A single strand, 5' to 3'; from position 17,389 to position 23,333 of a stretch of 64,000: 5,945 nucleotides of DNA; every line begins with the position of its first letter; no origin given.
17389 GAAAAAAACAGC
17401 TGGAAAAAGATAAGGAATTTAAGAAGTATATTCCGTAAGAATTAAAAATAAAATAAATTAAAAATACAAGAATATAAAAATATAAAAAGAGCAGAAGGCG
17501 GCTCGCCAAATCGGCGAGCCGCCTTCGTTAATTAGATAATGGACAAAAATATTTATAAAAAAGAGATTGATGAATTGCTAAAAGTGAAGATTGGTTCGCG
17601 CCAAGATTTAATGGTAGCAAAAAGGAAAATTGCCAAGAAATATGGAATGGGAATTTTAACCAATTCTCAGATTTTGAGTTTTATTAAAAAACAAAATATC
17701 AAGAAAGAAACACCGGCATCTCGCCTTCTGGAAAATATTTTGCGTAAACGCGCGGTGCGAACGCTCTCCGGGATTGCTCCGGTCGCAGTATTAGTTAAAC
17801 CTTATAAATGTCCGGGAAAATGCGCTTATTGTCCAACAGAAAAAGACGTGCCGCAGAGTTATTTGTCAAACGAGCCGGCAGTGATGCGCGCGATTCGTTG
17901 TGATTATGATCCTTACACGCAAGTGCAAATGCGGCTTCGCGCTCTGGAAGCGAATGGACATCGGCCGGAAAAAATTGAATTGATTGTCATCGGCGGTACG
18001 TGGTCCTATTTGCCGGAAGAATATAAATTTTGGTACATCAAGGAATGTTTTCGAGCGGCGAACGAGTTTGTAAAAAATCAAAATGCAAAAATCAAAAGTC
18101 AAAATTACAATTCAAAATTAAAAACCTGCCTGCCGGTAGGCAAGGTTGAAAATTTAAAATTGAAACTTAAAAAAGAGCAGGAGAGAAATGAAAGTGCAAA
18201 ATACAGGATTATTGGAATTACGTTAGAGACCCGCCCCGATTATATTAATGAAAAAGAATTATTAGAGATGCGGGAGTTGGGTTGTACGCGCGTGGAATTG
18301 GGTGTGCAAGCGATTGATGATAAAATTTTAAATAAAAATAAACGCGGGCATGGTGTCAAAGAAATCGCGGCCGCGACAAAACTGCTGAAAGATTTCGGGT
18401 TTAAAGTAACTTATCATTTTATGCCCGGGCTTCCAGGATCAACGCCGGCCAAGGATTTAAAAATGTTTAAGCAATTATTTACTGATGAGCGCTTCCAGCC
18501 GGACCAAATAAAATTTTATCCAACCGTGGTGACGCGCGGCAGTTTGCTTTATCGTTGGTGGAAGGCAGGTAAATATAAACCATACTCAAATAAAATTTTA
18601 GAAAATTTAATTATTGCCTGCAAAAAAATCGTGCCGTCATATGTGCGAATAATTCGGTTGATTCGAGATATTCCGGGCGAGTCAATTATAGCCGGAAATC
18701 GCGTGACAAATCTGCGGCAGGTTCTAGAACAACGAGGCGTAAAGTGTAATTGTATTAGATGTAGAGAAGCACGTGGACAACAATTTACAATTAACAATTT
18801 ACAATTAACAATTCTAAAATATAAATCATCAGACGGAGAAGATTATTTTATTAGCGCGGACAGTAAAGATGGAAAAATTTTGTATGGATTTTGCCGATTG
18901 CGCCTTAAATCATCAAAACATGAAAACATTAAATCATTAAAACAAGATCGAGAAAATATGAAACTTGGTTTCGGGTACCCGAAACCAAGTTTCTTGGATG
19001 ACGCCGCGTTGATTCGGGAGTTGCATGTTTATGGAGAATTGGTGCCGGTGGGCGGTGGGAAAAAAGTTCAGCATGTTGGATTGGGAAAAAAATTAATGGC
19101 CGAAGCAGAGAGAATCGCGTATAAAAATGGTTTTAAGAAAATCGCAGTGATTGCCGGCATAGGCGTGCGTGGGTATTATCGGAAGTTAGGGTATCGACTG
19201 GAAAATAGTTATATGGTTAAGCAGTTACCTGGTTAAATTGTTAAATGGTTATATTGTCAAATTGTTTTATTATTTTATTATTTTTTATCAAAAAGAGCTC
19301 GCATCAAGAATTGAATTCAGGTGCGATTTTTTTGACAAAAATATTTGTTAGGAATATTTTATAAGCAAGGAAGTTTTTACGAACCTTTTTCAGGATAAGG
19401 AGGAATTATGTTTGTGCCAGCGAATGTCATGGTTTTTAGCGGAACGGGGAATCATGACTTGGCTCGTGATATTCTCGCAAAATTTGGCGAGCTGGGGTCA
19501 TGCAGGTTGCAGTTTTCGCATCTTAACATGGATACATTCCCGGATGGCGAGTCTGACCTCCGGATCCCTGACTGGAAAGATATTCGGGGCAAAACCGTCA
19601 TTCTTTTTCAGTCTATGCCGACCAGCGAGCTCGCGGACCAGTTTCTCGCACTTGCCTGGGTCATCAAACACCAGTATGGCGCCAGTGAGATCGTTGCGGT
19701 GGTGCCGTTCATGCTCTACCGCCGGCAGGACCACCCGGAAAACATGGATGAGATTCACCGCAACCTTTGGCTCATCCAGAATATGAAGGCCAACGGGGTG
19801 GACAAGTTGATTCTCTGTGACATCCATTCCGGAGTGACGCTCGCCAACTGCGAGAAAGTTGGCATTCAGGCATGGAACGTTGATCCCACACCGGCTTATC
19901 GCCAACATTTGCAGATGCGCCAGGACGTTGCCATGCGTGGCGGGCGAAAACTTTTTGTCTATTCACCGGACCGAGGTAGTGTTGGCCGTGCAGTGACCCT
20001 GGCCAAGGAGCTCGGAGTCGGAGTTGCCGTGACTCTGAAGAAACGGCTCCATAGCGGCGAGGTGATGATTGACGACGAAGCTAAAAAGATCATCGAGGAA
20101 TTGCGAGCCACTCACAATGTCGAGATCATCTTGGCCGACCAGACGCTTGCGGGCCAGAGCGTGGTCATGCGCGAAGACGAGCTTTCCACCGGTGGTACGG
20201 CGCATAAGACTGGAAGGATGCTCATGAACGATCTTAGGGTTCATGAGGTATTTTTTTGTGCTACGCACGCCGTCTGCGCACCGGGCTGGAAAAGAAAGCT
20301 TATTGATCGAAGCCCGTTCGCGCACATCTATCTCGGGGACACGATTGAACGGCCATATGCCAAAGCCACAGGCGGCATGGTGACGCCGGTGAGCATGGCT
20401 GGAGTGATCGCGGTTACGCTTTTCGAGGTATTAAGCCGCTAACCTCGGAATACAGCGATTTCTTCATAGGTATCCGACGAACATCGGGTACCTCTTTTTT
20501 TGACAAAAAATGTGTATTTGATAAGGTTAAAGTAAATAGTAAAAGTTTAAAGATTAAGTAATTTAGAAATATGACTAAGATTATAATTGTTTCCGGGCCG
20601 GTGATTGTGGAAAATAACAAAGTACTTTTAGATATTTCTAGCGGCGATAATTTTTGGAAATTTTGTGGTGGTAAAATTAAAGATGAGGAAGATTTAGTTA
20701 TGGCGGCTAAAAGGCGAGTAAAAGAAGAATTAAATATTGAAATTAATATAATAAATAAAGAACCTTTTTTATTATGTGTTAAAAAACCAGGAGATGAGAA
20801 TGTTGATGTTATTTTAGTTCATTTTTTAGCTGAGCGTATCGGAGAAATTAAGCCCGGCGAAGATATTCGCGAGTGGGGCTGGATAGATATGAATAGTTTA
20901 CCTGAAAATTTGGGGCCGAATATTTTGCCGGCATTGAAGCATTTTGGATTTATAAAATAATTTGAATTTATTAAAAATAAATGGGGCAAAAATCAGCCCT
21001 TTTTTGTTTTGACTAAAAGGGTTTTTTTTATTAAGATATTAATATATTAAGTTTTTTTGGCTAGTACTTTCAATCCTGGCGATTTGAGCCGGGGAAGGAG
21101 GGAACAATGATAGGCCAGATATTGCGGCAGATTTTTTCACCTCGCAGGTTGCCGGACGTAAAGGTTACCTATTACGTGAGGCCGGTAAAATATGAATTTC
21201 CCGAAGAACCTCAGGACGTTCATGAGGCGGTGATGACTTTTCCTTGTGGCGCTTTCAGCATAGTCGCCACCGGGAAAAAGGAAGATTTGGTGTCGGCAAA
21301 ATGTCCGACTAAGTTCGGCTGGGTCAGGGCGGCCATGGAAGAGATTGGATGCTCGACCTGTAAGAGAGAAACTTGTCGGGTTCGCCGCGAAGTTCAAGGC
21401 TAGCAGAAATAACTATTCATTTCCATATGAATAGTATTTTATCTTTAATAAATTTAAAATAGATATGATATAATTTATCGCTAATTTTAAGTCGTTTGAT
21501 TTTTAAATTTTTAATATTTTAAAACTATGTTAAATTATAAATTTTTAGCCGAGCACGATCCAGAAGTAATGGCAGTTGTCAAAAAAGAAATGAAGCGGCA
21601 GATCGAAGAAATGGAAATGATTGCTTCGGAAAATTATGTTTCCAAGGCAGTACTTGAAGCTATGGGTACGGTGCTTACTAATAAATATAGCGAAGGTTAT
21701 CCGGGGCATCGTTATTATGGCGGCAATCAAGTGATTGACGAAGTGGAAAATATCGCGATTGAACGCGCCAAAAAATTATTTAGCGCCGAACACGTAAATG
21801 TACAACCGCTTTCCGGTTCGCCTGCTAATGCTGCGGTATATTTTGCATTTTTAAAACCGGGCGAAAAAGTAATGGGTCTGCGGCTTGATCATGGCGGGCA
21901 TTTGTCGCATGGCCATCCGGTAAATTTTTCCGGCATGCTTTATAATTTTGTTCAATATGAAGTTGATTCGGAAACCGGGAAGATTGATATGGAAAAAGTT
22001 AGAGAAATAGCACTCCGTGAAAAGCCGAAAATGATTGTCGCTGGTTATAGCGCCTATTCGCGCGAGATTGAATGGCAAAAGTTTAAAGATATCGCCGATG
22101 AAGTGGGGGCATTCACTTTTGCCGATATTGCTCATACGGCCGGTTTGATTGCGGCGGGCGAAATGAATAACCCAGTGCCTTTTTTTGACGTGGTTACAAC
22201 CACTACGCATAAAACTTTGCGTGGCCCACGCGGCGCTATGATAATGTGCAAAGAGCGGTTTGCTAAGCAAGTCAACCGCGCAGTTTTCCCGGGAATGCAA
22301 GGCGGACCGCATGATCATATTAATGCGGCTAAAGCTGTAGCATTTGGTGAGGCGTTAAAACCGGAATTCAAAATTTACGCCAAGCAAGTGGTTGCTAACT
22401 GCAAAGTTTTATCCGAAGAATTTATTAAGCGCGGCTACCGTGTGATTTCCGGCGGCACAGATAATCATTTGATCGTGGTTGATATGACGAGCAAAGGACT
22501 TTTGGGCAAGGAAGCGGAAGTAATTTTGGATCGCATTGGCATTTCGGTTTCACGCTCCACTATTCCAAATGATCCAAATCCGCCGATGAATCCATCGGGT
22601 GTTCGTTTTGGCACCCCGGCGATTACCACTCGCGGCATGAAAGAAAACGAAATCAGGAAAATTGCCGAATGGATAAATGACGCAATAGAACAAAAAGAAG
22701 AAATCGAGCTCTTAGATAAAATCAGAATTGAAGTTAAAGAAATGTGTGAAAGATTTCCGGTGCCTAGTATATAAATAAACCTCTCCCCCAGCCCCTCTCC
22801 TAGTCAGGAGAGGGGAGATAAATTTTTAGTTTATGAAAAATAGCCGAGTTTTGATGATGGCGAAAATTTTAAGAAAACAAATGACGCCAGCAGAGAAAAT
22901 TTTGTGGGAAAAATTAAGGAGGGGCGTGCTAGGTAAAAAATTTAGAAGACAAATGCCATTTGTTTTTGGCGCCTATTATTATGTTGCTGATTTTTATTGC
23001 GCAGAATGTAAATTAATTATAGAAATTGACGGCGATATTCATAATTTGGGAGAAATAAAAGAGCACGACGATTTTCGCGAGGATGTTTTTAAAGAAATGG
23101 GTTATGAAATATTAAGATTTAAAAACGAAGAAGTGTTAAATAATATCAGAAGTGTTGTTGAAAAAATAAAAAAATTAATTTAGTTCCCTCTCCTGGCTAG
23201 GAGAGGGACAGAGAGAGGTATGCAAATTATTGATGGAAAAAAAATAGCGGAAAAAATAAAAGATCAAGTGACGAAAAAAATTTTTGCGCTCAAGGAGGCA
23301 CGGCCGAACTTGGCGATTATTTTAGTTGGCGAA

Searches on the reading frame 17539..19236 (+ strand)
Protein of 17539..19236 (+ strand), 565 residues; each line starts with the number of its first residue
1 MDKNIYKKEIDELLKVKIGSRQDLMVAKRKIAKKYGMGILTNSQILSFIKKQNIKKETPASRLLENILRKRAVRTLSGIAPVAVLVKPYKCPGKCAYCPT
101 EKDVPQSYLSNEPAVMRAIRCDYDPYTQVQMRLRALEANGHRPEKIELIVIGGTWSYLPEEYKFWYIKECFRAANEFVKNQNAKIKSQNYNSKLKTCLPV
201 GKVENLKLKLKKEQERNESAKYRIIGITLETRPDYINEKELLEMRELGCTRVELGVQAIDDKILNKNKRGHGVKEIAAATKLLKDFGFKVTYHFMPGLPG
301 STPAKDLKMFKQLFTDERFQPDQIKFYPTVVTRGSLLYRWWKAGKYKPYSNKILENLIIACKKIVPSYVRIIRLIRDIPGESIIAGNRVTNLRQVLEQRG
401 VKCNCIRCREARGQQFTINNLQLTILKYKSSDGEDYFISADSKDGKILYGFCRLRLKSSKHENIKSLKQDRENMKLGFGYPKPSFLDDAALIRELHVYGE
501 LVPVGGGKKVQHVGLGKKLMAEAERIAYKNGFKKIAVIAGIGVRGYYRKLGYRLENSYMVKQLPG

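Call 22: search_protein_families(library=pfam, proteins=[window:17539-19236:+], max_evalue=0.01)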
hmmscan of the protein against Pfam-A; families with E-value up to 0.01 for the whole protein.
window:17539-19236:+ (565 aa): 7 families
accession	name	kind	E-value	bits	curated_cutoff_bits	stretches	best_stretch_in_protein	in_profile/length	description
PF16199.10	Radical_SAM_C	-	4e-20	72.1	31.9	1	321-398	1-81/85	Radical_SAM C-terminal domain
PF04055.27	Radical_SAM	-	6.3e-20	72.4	29.5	1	90-304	6-157/166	Radical SAM superfamily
PF23613.1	ELP3_N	-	0.001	19.4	27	1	10-75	9-69/70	ELP3 N-terminal domain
PF00583.31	Acetyltransf_1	-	0.0011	19.7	20.7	1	502-552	63-116/116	Acetyltransferase (GNAT) family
PF13673.13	Acetyltransf_10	-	0.0035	17.8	23.6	0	508-553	61-108/128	Acetyltransferase (GNAT) domain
PF02543.21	Carbam_trans_N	-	0.0059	16.5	24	0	135-215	49-128/346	Carbamoyltransferase N-terminus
PF13508.13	Acetyltransf_7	-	0.0074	17.1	27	0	509-553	39-83/84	Acetyltransferase (GNAT) domain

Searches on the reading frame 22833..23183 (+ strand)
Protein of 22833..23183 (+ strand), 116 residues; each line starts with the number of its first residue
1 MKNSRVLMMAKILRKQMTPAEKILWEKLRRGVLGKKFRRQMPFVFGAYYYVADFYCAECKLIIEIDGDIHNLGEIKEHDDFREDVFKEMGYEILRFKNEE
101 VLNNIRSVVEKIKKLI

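Call 22: search_protein_families(library=pfam, proteins=[window:22833-23183:+], max_evalue=0.01)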
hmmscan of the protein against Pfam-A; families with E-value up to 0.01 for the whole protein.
window:22833-23183:+ (116 aa): 3 families
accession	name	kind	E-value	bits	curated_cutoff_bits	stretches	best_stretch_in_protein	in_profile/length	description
PF04480.18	DUF559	-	2.1e-29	102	20.6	1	7-114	4-106/109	Protein of unknown function (DUF559)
PF18741.7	MTES_1575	-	0.00011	22.6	38.2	1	59-114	38-94/96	REase_MTES_1575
PF10881.14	DUF2726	-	0.0039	17.4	24.7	0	59-112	71-123/126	Protein of unknown function (DUF2726)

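Call 85: search_protein_families(library=ncbifam, proteins=[window:22833-23183:+], max_evalue=0.01)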
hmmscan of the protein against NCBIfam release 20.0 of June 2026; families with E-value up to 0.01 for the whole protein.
window:22833-23183:+ (116 aa): 1 family
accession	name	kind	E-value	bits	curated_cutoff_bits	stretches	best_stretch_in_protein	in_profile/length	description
NF007294.0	PRK09767.1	equivalog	1.3e-13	51.1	218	1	9-114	8-108/117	DUF559 domain-containing protein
